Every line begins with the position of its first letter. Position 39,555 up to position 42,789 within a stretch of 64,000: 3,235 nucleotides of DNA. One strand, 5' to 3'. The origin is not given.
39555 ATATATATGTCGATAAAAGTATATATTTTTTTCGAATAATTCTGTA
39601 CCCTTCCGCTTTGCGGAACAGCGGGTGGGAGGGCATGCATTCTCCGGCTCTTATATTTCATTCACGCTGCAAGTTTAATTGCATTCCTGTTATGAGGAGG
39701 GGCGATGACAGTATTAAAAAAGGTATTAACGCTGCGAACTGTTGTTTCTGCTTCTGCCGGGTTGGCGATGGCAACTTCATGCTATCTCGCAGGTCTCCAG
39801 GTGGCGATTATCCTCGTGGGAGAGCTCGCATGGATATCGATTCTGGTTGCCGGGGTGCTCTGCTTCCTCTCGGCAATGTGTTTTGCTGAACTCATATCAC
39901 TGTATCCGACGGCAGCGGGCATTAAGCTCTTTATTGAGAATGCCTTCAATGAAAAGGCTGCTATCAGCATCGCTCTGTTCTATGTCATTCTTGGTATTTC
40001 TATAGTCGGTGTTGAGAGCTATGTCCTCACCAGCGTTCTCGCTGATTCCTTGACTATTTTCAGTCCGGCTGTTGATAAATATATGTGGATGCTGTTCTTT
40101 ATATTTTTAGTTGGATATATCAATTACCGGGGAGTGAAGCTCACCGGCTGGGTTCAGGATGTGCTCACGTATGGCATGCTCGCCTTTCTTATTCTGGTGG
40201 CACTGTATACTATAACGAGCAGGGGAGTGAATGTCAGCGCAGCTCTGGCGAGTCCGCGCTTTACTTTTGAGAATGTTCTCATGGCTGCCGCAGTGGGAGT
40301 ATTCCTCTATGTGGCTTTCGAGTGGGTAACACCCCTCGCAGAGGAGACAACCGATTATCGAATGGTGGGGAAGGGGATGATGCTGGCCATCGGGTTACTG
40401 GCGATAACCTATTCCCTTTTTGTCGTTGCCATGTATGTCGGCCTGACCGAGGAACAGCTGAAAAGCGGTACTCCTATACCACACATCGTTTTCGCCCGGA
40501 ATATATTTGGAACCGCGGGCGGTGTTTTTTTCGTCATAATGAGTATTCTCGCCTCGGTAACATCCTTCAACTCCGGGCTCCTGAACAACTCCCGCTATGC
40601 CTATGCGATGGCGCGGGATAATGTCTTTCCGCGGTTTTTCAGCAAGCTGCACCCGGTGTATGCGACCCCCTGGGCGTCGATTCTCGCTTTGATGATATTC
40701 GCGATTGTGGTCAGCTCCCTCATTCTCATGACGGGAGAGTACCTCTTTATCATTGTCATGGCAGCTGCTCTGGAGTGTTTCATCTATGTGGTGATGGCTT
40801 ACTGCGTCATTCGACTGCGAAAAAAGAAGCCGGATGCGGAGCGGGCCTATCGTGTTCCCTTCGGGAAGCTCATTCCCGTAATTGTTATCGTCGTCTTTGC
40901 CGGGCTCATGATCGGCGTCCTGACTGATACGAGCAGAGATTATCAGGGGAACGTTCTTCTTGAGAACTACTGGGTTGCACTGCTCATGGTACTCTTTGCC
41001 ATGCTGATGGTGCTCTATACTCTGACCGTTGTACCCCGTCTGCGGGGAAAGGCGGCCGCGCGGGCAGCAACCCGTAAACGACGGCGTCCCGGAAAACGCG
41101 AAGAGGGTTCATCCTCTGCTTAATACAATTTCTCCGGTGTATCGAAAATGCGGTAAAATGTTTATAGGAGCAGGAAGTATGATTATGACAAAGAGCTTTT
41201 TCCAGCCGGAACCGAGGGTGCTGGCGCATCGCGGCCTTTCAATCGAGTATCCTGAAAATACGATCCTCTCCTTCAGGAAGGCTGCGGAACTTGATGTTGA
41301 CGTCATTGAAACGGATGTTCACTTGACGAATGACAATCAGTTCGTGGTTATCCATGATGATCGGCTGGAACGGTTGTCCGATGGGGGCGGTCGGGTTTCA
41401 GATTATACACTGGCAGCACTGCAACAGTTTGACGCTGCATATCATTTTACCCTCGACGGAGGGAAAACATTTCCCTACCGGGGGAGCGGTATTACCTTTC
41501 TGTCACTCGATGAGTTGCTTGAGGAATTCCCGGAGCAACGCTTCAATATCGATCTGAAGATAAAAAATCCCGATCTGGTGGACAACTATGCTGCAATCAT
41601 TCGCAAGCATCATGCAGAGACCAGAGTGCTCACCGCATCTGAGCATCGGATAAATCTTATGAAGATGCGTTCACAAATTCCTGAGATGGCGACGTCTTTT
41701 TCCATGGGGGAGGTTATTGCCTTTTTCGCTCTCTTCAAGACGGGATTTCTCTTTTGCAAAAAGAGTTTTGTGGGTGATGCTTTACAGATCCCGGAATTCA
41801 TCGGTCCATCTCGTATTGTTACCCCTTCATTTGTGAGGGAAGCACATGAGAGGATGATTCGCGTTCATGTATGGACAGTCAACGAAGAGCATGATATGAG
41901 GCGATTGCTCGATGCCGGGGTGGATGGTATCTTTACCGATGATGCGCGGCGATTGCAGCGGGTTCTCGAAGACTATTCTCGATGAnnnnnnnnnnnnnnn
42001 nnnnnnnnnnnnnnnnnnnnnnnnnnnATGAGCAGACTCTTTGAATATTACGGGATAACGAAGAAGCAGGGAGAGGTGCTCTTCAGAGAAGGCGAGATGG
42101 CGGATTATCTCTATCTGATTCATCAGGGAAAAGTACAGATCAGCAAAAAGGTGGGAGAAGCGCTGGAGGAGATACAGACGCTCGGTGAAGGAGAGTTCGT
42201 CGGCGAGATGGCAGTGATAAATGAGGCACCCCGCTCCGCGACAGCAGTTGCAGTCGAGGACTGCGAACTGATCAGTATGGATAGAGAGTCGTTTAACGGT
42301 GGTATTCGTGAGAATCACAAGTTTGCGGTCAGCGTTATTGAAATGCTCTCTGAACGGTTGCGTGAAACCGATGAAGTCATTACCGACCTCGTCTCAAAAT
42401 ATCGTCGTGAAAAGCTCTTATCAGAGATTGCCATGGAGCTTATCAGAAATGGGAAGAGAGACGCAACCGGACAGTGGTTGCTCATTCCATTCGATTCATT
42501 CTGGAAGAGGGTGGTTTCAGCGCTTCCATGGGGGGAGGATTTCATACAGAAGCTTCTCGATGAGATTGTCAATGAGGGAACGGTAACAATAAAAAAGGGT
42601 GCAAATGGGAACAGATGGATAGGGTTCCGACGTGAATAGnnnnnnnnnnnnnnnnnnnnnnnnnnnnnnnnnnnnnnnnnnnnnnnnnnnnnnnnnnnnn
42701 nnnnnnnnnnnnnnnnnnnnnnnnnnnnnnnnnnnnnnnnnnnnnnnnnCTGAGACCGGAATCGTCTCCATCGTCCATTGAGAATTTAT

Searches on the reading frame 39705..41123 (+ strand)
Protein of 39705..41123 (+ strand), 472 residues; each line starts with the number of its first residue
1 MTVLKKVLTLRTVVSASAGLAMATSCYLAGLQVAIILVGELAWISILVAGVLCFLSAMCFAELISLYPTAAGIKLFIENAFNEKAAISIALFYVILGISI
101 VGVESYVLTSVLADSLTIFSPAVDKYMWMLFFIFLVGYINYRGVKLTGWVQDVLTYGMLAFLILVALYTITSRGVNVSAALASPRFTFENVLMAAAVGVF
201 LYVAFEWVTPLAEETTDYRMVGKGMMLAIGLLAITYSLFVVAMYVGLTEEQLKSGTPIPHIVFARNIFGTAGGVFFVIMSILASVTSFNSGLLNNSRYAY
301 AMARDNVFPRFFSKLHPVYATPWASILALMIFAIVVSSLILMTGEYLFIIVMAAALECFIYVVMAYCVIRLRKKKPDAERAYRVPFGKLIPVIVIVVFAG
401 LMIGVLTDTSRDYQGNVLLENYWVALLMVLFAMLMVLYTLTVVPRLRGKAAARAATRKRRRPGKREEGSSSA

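Call 28: search_protein_families(library=pfam, proteins=[window:39705-41123:+], max_evalue=0.00001)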
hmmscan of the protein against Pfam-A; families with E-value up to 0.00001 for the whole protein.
window:39705-41123:+ (472 aa): 2 families
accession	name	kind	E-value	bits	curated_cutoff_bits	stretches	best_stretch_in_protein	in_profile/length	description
PF13520.12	AA_permease_2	-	2.5e-38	132.6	27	1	24-407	12-405/427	Amino acid permease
PF00324.27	AA_permease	-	7.3e-27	94.6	24.6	1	27-412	15-427/470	Amino acid permease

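Call 77: search_protein_families(library=ncbifam, proteins=[window:39705-41123:+], max_evalue=0.00001)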
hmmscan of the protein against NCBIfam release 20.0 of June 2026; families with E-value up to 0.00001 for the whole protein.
window:39705-41123:+ (472 aa): 8 families
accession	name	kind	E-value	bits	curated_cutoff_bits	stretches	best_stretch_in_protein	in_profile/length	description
TIGR00909.1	2A0306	subfamily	9.1e-30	103.9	556.8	1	6-403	3-405/429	amino acid transporter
NF053761.1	BrChAATpBcaP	equivalog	4.9e-22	78.6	690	1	4-409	20-433/460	branched-chain amino acid transporter BcaP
TIGR00908.1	2A0305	equivalog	4.1e-17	62.2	381.75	1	12-440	11-428/442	ethanolamine permease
NF008245.0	PRK11021.1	equivalog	2.7e-15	56.3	284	1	33-375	32-370/419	L-methionine/branched-chain amino acid transporter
NF008466.1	PRK11357.1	equivalog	8e-12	44.8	800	1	4-394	6-398/446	fructoselysine/psicoselysine transporter FrlA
TIGR00907.1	2A0304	subfamily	6.7e-09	35.2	598.3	1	32-371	38-404/482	amino acid permease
TIGR00905.1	2A0302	subfamily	3.2e-06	26.2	409.05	1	43-380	44-392/473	basic amino acid/polyamine antiporter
NF008272.0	PRK11049.1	equivalog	4e-06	26.1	732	0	194-433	217-459/470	D-serine/D-alanine/glycine transporter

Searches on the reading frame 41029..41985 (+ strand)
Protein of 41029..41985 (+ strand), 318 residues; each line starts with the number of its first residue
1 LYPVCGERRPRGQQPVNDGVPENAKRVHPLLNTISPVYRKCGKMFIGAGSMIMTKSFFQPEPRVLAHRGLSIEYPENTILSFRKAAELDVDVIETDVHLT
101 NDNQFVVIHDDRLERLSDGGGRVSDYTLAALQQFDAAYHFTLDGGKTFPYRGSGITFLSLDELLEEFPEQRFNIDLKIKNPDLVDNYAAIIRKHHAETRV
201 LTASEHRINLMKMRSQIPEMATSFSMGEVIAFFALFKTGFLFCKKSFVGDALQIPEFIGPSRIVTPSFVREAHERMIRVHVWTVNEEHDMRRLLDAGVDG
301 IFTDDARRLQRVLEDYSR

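Call 56: search_protein_families(library=pfam, proteins=[window:41029-41985:+], max_evalue=0.0001)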
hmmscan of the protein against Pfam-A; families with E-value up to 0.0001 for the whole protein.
window:41029-41985:+ (318 aa): 2 families
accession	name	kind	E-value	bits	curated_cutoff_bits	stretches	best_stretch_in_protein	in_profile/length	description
PF03009.23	GDPD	-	2.3e-43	149.5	23.6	1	67-305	1-241/244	Glycerophosphoryl diester phosphodiesterase family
PF13653.12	GDPD_2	-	2e-05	25.4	27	1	278-305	1-28/30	Glycerophosphoryl diester phosphodiesterase family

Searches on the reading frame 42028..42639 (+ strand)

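Call 56: search_protein_families(library=pfam, proteins=[window:42028-42639:+], max_evalue=0.0001)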
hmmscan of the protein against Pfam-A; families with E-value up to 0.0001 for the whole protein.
window:42028-42639:+ (203 aa): 1 family
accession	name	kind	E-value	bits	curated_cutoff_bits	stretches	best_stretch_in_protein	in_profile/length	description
PF00027.35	cNMP_binding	-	1.5e-24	86.2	27.5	1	13-93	5-86/89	Cyclic nucleotide-binding domain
